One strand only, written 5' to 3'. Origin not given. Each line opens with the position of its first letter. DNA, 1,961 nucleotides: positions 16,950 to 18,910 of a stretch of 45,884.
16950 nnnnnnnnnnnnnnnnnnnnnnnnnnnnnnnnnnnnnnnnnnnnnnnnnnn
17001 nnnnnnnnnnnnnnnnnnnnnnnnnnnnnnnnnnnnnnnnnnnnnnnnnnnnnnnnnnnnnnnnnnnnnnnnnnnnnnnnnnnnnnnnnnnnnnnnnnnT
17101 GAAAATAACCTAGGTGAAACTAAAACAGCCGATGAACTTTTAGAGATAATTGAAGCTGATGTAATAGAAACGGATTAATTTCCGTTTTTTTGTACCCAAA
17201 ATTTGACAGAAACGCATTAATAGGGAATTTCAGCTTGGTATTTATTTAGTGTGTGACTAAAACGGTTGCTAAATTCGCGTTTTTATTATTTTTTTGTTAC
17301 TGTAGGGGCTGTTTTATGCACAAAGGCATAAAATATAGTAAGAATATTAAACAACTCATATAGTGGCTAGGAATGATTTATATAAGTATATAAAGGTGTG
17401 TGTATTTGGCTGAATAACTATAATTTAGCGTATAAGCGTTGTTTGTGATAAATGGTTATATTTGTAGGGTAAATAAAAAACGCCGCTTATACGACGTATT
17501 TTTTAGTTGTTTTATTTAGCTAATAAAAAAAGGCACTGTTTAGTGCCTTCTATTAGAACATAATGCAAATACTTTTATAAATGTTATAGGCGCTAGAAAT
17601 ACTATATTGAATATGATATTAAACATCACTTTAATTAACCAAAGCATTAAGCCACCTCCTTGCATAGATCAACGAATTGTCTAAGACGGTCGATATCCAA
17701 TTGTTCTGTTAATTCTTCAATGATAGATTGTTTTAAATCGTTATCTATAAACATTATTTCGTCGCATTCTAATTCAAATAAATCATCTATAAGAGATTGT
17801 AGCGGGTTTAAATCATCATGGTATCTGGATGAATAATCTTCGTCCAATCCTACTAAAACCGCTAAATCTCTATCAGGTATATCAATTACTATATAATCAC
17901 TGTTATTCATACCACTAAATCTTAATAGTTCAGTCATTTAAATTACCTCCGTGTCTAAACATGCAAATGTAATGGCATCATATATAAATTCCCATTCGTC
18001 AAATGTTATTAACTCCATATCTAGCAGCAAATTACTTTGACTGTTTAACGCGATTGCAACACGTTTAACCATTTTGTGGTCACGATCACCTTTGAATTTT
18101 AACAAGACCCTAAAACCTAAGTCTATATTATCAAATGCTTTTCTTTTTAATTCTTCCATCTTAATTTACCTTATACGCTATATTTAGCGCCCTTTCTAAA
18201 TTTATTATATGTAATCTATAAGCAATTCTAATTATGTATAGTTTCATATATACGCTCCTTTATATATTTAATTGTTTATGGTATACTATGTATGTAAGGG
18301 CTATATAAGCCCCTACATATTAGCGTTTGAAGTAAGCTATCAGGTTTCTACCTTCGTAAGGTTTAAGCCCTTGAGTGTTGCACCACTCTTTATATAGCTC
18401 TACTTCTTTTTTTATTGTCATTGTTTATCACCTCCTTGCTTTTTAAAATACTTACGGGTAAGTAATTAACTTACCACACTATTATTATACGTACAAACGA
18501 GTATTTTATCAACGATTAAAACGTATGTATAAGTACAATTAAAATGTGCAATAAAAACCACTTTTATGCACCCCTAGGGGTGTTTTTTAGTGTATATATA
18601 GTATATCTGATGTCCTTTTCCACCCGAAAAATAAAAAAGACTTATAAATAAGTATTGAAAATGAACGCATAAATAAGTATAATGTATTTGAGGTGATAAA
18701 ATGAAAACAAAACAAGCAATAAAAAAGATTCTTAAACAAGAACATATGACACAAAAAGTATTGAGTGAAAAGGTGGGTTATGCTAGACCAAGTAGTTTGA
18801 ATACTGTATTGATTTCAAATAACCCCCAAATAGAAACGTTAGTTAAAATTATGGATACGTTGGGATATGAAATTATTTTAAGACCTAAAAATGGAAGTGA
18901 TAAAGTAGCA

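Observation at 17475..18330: Reverse-oriented two-gene cassette encoding small, highly acidic proteins next to the packaging site; a candidate anti-defense (DNA-mimic) locus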

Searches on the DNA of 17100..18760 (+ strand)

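Call 7: search_dna_similar(query=window:17200-18700:+, collection=phages, mode=distant, max_rows=25)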
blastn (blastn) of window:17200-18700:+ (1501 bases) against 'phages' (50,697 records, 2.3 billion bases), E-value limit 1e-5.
No match.

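Call 87: search_rna_families(source=window, start=17100, end=18760, threshold=evalue, max_evalue=1)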
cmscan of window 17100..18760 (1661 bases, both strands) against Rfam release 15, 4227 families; matches with E-value up to 1: 4.
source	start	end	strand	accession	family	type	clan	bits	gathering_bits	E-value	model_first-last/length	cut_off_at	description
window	17475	17580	-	RF02747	FtrA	Gene; sRNA;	-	27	134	0.28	1-111/111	no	Francisella sRNA A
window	17470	17556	-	RF02900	AaHKsRNA82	Gene; sRNA;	-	25.6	51.4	0.33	1-81/81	no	Aggregatibacter sRNA 82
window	17448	17553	+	RF01770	rimP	Cis-reg; leader;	-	22.5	47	0.82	1-102/102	no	Gammaprotebacteria rimP leader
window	17515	17594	-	RF02502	Atu_C8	Gene; sRNA;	-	22.4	50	0.16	1-122/122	no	Rhizobiales sRNA Atu_C8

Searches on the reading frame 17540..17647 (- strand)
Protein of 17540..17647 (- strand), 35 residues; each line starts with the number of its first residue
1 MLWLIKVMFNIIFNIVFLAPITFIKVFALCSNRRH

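Call 40: search_protein_families(library=padloc, proteins=[window:17540-17647:-], max_evalue=1)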
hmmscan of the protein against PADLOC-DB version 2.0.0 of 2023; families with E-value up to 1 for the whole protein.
window:17540-17647:- (35 aa): 0 families

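Call 41: search_protein_families(library=ncbifam, proteins=[window:17540-17647:-], max_evalue=1)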
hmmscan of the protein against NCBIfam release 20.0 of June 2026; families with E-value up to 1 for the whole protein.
window:17540-17647:- (35 aa): 0 families
